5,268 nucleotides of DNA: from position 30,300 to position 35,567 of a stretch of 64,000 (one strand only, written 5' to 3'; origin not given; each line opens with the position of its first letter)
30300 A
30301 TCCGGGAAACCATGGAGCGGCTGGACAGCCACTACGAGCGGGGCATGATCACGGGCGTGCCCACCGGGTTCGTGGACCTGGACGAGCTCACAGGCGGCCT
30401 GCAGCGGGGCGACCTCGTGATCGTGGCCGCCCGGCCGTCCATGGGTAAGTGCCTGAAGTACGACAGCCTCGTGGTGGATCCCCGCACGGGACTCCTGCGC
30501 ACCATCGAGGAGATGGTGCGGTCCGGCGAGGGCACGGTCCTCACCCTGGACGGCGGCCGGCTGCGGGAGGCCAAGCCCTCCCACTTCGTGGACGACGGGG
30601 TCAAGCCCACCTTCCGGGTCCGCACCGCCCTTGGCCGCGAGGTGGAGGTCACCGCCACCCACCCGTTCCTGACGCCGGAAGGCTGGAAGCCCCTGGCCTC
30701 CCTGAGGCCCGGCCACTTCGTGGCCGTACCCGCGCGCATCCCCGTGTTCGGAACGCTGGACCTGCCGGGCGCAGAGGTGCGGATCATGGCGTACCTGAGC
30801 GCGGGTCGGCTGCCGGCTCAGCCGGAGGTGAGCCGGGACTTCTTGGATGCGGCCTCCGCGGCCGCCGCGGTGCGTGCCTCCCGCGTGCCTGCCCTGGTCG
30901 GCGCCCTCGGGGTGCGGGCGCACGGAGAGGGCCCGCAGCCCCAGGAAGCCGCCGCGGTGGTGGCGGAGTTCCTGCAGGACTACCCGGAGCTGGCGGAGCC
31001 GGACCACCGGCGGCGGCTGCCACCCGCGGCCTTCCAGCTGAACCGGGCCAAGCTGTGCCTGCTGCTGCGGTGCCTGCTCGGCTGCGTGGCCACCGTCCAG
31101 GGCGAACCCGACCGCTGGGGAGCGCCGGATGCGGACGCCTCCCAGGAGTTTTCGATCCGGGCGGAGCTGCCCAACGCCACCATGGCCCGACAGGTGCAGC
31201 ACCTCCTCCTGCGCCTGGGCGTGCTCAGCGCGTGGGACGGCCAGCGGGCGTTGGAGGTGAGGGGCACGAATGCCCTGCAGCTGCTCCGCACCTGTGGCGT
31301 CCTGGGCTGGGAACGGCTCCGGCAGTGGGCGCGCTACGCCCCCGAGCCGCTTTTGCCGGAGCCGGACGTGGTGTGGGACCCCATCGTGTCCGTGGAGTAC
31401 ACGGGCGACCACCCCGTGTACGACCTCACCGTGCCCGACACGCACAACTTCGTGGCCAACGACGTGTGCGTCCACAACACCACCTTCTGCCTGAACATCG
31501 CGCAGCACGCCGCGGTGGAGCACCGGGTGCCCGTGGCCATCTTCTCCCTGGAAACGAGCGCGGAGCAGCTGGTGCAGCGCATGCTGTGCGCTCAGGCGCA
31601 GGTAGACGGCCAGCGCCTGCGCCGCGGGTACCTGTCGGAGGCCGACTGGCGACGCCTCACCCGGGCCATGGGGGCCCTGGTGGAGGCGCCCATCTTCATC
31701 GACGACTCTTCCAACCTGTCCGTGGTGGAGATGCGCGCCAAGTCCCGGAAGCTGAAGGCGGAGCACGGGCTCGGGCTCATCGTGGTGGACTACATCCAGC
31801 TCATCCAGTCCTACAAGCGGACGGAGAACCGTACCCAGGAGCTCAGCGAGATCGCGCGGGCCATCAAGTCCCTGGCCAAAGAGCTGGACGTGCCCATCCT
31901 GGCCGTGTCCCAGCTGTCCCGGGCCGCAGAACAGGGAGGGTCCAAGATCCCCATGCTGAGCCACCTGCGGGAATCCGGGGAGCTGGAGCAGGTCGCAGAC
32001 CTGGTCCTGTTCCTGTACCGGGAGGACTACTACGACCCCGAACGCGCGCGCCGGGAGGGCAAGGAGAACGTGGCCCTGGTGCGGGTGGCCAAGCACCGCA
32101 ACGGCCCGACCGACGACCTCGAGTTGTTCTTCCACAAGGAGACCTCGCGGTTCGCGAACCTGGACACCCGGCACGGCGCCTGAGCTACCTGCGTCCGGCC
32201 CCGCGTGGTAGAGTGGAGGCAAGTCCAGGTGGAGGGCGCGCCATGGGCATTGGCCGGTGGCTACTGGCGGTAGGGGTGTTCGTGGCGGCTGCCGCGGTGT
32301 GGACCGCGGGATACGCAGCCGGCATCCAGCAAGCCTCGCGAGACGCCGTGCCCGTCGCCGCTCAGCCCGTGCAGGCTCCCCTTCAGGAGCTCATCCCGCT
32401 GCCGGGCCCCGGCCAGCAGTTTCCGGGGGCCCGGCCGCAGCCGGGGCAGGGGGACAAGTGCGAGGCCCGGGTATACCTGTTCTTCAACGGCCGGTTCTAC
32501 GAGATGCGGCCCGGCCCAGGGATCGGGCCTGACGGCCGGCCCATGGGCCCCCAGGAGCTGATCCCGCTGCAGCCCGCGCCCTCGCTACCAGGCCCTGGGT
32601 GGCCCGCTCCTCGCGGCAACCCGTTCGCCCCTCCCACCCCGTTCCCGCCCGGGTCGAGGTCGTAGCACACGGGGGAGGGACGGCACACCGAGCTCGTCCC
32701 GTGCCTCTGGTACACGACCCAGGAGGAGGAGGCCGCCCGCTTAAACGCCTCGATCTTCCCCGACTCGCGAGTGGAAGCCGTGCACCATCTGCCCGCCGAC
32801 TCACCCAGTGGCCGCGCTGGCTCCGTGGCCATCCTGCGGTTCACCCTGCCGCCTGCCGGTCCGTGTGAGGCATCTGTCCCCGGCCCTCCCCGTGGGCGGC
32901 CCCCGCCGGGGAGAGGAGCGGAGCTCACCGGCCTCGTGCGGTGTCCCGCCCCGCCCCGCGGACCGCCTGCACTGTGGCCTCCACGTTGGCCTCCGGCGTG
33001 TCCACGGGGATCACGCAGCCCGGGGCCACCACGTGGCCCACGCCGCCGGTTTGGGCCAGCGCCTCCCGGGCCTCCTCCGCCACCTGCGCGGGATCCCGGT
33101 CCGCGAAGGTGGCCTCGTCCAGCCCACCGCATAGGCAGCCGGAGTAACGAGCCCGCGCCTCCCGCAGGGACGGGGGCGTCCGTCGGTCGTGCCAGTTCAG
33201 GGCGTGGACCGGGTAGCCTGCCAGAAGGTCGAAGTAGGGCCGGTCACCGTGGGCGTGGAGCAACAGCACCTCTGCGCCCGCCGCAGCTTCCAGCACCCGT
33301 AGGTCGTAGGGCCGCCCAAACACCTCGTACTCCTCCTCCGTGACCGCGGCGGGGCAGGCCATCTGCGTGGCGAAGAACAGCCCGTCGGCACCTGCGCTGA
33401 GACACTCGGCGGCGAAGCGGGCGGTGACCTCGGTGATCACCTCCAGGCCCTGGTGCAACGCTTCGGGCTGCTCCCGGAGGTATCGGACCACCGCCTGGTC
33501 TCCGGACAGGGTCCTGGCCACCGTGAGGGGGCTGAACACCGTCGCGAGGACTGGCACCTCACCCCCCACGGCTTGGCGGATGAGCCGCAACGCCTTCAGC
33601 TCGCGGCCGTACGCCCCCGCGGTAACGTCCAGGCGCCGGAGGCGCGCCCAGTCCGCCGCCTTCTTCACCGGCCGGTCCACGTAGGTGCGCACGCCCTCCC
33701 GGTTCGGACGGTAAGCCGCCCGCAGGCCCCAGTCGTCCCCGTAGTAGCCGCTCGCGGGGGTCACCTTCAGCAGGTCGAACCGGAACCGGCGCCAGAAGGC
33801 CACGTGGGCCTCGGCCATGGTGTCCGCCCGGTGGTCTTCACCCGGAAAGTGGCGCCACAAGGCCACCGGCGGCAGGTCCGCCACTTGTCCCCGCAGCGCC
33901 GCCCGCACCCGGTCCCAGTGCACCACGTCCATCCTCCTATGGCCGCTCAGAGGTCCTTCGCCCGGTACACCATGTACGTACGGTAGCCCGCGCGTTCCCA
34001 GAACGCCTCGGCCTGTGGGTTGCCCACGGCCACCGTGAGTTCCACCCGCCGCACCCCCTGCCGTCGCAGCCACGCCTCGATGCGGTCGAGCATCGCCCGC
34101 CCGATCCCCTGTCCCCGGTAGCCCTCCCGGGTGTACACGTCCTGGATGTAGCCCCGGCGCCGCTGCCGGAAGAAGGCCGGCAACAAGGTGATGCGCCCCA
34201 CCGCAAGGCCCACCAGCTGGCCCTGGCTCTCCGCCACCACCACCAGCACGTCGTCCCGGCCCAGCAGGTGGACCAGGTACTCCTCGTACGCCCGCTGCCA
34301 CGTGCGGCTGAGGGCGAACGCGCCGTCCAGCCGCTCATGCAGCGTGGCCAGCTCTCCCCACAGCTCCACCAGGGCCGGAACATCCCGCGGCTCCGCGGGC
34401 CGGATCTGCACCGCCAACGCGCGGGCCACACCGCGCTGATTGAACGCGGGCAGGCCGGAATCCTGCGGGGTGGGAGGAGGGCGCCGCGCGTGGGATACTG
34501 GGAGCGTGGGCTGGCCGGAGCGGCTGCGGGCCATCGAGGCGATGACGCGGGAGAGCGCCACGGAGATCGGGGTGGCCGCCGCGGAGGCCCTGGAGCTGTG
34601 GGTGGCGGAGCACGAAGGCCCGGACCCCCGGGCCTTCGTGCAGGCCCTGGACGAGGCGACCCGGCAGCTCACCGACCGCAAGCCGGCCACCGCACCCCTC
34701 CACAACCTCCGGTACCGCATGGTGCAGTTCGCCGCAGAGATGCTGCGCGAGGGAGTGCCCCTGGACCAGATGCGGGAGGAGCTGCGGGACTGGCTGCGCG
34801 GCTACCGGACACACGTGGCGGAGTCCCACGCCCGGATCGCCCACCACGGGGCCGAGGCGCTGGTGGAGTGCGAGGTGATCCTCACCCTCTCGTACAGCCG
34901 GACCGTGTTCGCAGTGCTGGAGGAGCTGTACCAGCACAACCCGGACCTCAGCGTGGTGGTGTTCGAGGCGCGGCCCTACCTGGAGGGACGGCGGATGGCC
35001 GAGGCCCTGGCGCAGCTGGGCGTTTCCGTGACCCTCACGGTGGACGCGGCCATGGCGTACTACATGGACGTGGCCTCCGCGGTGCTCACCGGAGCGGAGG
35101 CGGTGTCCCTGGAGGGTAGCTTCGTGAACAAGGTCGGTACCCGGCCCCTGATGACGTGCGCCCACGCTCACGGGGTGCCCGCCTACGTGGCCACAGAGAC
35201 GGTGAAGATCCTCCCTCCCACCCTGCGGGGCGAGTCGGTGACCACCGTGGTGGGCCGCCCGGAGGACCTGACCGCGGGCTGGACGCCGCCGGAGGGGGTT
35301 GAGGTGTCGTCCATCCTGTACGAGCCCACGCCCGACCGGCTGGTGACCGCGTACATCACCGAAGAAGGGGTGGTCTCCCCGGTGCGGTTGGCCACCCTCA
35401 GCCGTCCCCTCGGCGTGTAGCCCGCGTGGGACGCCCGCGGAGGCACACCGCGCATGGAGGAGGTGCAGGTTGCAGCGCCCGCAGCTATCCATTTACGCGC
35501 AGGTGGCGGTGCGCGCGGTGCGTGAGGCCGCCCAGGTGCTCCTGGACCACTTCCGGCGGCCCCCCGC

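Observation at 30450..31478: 343-aa intein splits the DnaB Walker A P-loop (GK | intein | T)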

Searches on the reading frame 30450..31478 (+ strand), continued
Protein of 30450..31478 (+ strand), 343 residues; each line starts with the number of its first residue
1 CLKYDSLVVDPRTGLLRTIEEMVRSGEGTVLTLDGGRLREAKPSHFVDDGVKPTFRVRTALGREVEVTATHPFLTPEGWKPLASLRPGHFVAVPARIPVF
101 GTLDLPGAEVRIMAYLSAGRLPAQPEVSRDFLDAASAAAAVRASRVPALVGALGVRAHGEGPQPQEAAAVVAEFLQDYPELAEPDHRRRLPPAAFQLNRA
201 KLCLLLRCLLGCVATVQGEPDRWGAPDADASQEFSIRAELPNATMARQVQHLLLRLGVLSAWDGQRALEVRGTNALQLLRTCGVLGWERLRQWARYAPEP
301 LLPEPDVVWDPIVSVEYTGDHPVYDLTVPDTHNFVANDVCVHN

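Call 42: predict_structure(alignment_id=A2)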
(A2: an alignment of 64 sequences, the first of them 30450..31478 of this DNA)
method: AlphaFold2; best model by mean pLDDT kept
length: 343 residues; sequences in the alignment: 64
mean_pLDDT: 91.3   pTM: 0.90
mean pLDDT of the five models: 91.3, 90.7, 89.8, 89.6, 89.5
residues with pLDDT >= 90: 262; 70-90: 56; 50-70: 16; < 50: 9
segments of 3 or more residues with pLDDT < 50: 152-158
pLDDT, mean of each block of 10 residues (from residue 1): 98 98 98 96 98 98 98 98 98 98 97 94 85 90 65 48 79 94 95 98 97 89 69 87 97 98 96 93 87 83 90 98 98 98 94
secondary structure, 60 per line:
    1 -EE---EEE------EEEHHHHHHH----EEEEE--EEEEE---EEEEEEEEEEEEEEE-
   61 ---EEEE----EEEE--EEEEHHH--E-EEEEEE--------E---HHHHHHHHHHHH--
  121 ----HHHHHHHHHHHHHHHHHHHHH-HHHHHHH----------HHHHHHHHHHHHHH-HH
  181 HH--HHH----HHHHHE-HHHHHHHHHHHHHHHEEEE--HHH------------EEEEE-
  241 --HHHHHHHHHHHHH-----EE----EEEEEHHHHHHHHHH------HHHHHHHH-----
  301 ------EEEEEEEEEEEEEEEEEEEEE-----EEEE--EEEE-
elements in order: E7-9 E16-18 H19-25 E30-34 E37-41 E45-59 E64-67 E72-75 E78-81 E89-94 H107-118 H125-145 H147-153 H164-177 H179-182 H192-196 H199-213 E214-217 E235-239 H243-255 E267-271 H272-281 H288-295 E307-327 E333-336 E339-342

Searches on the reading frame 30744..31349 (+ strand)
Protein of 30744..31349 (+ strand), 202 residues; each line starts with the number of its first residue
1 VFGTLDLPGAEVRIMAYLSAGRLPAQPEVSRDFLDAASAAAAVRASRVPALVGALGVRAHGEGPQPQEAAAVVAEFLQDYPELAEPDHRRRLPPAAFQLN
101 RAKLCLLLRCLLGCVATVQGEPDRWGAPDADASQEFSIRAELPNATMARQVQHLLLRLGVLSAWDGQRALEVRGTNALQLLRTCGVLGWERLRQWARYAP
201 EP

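Call 53: search_protein_families(library=pfam, proteins=[window:30744-31349:+], max_evalue=10)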
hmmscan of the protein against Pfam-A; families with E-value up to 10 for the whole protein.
window:30744-31349:+ (202 aa): 1 family
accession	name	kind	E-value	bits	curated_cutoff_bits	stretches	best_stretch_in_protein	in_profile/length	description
PF14528.11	LAGLIDADG_3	-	0.27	12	22.5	1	147-162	35-50/82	LAGLIDADG-like domain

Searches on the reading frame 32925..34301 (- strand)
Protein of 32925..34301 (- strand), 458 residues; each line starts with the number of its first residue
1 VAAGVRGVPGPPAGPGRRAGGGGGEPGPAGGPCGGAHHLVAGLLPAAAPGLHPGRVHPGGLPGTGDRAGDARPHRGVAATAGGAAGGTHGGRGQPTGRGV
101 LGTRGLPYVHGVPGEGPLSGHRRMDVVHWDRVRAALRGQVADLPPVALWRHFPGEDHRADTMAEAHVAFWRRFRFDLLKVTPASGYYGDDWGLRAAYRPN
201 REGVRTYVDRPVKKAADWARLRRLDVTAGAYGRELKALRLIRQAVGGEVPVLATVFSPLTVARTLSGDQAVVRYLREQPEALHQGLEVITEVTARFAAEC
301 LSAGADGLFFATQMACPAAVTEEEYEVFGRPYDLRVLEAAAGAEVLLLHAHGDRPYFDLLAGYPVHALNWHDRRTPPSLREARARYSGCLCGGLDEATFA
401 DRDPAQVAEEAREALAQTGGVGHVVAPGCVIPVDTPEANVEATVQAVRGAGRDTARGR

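Call 41: search_protein_families(library=pfam, proteins=[window:32925-34301:-], max_evalue=0.00001)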
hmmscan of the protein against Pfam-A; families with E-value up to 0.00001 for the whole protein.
window:32925-34301:- (458 aa): 1 family
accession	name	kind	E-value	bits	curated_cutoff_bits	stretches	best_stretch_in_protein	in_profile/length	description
PF01208.23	URO-D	-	1.5e-40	139.7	23.9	1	152-448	42-344/346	Uroporphyrinogen decarboxylase (URO-D)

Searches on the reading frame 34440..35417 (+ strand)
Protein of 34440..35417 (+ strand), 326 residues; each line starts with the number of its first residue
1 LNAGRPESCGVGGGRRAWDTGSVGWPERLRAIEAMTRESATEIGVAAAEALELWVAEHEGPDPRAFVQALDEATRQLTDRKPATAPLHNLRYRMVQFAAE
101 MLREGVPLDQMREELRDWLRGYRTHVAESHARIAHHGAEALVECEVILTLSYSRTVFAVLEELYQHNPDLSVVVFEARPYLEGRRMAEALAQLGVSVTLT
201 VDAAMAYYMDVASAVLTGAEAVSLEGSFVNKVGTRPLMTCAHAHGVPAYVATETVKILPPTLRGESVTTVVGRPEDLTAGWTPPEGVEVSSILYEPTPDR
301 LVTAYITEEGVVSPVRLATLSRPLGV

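Call 41: search_protein_families(library=pfam, proteins=[window:34440-35417:+], max_evalue=0.00001)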
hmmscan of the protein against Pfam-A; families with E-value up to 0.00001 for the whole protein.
window:34440-35417:+ (326 aa): 1 family
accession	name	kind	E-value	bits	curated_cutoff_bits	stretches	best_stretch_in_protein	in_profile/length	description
PF01008.23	IF-2B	-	4.1e-53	180.8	22.4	1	39-314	4-280/280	Initiation factor 2 subunit family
